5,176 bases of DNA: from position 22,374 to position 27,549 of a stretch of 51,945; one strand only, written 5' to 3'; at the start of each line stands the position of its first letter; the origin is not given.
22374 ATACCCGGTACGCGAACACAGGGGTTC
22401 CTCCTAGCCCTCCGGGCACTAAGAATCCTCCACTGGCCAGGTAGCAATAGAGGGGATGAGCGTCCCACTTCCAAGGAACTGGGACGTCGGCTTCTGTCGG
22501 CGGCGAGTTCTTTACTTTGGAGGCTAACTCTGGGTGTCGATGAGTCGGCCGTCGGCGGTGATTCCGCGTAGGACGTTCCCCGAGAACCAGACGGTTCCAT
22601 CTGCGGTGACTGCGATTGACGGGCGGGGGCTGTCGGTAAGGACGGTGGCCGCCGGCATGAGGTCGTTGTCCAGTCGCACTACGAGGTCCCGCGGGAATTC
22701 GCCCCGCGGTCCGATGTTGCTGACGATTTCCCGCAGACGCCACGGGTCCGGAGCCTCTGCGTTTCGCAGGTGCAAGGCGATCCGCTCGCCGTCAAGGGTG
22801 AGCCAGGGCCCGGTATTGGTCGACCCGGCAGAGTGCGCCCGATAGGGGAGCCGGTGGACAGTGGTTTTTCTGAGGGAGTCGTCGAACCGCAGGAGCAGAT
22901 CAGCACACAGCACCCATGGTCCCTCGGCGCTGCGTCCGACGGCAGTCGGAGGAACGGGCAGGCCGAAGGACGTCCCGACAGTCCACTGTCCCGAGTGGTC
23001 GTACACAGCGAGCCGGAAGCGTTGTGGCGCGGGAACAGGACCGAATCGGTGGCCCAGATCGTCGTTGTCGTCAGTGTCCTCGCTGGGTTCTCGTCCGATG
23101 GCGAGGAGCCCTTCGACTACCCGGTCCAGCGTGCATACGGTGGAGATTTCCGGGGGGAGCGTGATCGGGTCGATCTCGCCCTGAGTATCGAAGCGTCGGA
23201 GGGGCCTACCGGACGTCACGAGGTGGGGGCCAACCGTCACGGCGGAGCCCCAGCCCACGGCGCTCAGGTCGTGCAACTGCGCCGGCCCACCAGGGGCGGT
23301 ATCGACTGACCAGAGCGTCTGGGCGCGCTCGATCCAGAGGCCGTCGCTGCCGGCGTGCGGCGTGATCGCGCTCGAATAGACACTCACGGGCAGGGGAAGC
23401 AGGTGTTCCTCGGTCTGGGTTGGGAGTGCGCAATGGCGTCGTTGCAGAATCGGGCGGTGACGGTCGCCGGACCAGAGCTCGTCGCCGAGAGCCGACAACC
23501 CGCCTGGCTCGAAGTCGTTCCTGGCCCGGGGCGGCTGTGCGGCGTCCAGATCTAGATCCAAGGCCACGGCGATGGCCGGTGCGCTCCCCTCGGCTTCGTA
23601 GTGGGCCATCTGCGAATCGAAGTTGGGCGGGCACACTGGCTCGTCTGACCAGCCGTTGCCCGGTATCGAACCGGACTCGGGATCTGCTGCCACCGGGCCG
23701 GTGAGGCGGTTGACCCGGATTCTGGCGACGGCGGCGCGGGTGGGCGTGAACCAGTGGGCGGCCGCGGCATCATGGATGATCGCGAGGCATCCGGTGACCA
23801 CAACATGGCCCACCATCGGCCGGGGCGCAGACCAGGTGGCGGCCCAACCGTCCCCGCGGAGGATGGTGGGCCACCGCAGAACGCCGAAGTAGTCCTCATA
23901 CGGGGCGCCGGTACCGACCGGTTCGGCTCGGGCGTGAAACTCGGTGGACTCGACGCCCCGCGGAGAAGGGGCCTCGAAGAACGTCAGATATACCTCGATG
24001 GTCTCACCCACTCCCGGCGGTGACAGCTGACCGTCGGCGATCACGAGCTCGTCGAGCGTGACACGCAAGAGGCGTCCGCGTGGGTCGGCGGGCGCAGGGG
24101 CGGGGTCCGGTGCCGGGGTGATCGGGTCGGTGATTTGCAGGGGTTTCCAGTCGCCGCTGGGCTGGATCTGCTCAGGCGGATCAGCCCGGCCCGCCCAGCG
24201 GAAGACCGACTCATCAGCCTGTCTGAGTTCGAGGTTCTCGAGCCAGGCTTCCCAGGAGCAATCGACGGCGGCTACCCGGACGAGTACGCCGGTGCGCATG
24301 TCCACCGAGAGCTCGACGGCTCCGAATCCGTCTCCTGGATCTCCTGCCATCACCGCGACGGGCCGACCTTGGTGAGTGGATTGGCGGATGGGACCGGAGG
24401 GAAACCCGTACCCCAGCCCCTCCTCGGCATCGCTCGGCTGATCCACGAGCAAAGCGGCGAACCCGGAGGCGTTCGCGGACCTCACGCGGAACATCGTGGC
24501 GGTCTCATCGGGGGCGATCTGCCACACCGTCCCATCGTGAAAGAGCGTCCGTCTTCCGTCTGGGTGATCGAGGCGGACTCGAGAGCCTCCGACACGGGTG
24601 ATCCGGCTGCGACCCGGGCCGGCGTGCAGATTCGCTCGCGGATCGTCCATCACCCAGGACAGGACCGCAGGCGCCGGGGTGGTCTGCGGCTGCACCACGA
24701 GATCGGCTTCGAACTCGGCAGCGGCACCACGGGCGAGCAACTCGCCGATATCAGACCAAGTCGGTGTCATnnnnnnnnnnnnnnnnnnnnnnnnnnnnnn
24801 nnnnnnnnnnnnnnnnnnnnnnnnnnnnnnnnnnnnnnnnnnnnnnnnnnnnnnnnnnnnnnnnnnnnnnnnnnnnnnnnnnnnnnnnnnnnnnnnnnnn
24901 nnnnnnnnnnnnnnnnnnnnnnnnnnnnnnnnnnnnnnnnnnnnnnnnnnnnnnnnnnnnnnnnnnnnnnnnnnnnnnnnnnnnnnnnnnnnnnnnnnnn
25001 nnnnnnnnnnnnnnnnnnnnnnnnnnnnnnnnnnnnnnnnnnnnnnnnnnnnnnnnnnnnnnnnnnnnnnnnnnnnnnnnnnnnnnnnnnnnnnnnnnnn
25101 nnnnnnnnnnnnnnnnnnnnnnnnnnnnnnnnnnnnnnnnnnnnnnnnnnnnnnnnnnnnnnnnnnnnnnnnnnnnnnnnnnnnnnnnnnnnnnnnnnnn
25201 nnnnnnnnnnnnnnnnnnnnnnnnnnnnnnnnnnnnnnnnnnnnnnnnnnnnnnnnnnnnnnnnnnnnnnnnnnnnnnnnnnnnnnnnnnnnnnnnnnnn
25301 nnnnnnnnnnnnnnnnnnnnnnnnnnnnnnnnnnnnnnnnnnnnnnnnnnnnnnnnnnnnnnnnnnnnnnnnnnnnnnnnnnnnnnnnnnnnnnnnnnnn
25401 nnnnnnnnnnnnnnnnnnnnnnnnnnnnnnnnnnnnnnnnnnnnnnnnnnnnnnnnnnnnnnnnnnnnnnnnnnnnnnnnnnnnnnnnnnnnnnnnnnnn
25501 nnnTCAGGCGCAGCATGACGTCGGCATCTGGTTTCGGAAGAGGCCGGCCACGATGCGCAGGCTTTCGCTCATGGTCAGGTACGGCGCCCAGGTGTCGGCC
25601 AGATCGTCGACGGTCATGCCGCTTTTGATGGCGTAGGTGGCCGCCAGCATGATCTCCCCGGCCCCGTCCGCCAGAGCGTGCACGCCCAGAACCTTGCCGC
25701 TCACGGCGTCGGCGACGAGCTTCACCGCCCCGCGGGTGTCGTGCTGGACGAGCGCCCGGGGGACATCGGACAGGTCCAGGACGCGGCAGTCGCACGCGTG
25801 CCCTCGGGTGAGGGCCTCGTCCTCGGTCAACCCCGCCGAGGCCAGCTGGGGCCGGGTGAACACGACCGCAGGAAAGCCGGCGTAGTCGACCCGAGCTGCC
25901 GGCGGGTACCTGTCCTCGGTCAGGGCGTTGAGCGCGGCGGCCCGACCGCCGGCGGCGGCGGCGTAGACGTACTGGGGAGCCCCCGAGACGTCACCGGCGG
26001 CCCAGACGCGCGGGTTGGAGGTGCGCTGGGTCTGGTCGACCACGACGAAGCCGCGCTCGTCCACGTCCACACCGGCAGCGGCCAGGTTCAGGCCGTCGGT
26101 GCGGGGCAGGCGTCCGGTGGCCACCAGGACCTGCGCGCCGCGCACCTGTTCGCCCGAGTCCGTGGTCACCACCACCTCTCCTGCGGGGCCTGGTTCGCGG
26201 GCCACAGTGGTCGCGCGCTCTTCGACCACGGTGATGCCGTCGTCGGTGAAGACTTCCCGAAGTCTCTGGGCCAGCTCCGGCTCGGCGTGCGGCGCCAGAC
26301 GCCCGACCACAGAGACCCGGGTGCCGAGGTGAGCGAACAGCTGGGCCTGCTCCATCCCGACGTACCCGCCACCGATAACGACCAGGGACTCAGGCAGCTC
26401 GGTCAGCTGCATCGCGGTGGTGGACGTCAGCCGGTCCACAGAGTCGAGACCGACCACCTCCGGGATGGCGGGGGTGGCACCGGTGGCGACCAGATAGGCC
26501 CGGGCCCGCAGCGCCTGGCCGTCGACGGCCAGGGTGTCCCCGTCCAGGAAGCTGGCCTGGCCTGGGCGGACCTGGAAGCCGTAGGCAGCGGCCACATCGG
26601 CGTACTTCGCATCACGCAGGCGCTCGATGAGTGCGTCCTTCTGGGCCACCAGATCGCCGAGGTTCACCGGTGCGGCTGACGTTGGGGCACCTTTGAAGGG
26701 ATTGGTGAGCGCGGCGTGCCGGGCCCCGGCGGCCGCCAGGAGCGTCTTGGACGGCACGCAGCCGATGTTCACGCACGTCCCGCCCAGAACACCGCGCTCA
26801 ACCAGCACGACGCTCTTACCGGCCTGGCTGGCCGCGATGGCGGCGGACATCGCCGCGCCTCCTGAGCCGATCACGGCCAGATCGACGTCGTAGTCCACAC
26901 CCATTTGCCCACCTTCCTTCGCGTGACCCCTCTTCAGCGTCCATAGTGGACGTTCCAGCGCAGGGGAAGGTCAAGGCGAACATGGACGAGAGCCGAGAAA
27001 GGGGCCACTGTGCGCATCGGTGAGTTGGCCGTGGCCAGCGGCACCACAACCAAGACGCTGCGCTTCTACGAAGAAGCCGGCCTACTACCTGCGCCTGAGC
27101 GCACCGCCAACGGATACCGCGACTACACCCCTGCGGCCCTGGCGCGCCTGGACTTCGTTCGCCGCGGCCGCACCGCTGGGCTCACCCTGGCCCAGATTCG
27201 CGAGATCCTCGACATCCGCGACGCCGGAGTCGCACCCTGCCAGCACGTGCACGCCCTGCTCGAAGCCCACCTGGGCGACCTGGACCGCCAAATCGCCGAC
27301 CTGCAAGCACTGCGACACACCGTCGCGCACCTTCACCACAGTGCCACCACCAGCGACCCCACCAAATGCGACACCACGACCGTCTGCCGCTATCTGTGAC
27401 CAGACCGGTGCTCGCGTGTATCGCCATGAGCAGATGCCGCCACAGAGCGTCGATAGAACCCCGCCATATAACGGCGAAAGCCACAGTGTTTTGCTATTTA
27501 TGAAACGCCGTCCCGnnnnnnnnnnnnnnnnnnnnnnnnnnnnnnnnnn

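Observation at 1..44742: Two direct IS256 copies carry the same 8-bp sequence on their inner flanks and split one gene: a cointegrate signature around a ~43-kb plasmid-like segment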

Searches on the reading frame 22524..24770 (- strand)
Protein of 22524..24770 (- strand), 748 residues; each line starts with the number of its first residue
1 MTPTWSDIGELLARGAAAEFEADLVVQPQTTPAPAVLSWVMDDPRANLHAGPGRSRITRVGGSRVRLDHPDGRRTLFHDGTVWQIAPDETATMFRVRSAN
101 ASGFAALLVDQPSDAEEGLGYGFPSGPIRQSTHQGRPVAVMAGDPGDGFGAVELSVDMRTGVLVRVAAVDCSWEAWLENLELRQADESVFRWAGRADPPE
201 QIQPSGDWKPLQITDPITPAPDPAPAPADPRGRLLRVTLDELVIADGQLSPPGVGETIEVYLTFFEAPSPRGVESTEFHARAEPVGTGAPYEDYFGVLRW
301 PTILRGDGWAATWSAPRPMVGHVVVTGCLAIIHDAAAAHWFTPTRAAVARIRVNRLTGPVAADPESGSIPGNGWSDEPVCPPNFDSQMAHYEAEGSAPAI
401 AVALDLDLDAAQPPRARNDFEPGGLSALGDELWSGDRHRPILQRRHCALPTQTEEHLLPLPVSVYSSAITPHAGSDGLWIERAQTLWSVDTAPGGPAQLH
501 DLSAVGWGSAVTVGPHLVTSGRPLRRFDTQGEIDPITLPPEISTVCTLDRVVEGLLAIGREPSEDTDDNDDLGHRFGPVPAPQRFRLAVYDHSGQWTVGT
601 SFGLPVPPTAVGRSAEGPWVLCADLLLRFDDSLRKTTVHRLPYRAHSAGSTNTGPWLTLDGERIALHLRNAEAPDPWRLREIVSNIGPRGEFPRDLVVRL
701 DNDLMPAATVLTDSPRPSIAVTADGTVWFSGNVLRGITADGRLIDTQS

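Call 30: search_protein_families(library=pfam, proteins=[window:22524-24770:-])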
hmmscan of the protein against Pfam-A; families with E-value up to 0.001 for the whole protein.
window:22524-24770:- (748 aa): 0 families

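Call 43: search_protein_families(library=ncbifam, proteins=[window:22524-24770:-], max_evalue=0.001)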
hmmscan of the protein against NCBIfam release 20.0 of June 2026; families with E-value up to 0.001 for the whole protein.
window:22524-24770:- (748 aa): 0 families

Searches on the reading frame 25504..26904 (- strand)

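Call 30: search_protein_families(library=pfam, proteins=[window:25504-26904:-])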
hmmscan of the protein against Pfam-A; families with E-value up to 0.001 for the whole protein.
window:25504-26904:- (466 aa): 7 families
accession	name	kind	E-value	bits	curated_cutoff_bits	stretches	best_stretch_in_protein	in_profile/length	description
PF07992.20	Pyr_redox_2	-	1.7e-58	198.8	26.1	1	8-320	2-291/291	Pyridine nucleotide-disulphide oxidoreductase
PF02852.28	Pyr_redox_dim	-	1.4e-28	99.7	25.3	1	345-450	2-107/110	Pyridine nucleotide-disulphide oxidoreductase, dimerisation domain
PF00070.33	Pyr_redox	-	5.3e-14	52.9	22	1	174-233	2-64/82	Pyridine nucleotide-disulphide oxidoreductase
PF13738.12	Pyr_redox_3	-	1.3e-11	44.7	30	1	128-304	119-305/305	Pyridine nucleotide-disulphide oxidoreductase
PF01134.28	GIDA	-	1.9e-06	27.7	22.1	0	8-58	1-49/391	Glucose inhibited division protein A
PF12831.13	FAD_oxidored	-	7.5e-06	25.9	27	1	8-51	1-45/416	FAD dependent oxidoreductase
PF00890.30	FAD_binding_2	-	3e-05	23.8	20.4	1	8-40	1-33/414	FAD binding domain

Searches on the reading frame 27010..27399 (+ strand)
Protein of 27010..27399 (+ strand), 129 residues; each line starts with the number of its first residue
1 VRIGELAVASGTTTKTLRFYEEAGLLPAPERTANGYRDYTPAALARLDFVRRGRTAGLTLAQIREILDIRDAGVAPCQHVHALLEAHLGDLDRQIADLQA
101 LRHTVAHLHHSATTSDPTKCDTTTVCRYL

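Call 32: search_protein_families(library=pfam, max_evalue=0.01, proteins=[window:27010-27399:+])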
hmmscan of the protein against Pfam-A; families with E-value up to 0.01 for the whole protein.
window:27010-27399:+ (129 aa): 3 families
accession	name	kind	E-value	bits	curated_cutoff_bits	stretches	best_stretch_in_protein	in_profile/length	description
PF13411.12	MerR_1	-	1.2e-19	70.6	21.6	1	1-68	1-67/69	MerR HTH family regulatory protein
PF09278.17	MerR-DNA-bind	-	1.7e-19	70.6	25.4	1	44-108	1-65/65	MerR, DNA binding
PF00376.29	MerR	-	1.4e-16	60.5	28.2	1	2-39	1-38/38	MerR family regulatory protein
